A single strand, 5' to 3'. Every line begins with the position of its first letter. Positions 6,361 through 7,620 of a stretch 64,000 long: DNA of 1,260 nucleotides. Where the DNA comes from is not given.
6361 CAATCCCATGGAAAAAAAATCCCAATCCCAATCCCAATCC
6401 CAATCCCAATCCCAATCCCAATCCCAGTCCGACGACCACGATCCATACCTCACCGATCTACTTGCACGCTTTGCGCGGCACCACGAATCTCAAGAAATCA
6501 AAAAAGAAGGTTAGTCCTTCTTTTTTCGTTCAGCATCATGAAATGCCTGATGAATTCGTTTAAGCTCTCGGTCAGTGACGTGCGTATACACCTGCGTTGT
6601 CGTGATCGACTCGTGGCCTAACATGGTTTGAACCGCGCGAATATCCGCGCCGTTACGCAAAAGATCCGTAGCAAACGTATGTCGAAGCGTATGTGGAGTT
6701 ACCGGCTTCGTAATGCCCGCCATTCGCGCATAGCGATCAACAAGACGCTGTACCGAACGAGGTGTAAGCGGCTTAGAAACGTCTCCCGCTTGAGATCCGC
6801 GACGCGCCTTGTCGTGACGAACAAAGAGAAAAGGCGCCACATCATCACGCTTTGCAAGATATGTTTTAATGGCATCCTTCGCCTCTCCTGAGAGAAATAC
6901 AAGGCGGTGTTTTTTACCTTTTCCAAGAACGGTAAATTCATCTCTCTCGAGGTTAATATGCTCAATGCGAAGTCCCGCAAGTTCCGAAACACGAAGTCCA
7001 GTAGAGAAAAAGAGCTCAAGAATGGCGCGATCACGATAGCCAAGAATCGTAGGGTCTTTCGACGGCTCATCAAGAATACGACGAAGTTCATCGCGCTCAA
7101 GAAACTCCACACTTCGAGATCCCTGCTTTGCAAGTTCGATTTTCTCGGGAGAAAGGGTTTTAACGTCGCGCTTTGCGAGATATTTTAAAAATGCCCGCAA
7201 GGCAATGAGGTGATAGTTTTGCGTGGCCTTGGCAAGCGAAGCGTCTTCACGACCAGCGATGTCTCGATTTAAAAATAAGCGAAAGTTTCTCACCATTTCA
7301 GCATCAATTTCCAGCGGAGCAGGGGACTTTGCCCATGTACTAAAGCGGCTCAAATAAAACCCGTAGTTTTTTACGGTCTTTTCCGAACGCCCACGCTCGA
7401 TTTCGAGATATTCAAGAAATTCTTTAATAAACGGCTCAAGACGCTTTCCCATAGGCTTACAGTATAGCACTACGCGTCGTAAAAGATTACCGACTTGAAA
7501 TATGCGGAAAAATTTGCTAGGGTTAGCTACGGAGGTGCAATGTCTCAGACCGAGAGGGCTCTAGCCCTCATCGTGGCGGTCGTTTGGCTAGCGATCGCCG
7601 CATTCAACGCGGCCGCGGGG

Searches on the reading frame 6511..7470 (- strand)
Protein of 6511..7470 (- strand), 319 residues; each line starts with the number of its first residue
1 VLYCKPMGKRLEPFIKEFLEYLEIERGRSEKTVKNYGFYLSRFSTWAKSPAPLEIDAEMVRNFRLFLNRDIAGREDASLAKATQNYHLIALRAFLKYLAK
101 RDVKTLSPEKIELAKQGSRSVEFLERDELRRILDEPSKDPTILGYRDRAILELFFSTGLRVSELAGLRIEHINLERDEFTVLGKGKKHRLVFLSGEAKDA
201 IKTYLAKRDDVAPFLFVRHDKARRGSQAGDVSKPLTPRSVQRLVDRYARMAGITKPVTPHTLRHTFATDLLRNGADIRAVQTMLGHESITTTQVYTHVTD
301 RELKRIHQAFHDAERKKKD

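Call 44: search_protein_families(library=pfam, max_evalue=0.001, proteins=[window:6511-7470:-])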
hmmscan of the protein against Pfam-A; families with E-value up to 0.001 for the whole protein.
window:6511-7470:- (319 aa): 4 families
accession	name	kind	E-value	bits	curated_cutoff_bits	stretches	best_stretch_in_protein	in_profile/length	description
PF00589.27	Phage_integrase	-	7.4e-46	156.5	27.1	1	123-300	2-170/172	Phage integrase family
PF02899.23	Phage_int_SAM_1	-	1.8e-13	51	22.3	1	15-101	1-82/83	Phage integrase, N-terminal SAM-like domain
PF13495.12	Phage_int_SAM_4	-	7.3e-09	36.4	27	1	15-104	2-84/85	Phage integrase, N-terminal SAM-like domain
PF13102.12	Phage_int_SAM_5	-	1.1e-05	26.2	22.3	1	14-108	5-92/98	Phage integrase SAM-like domain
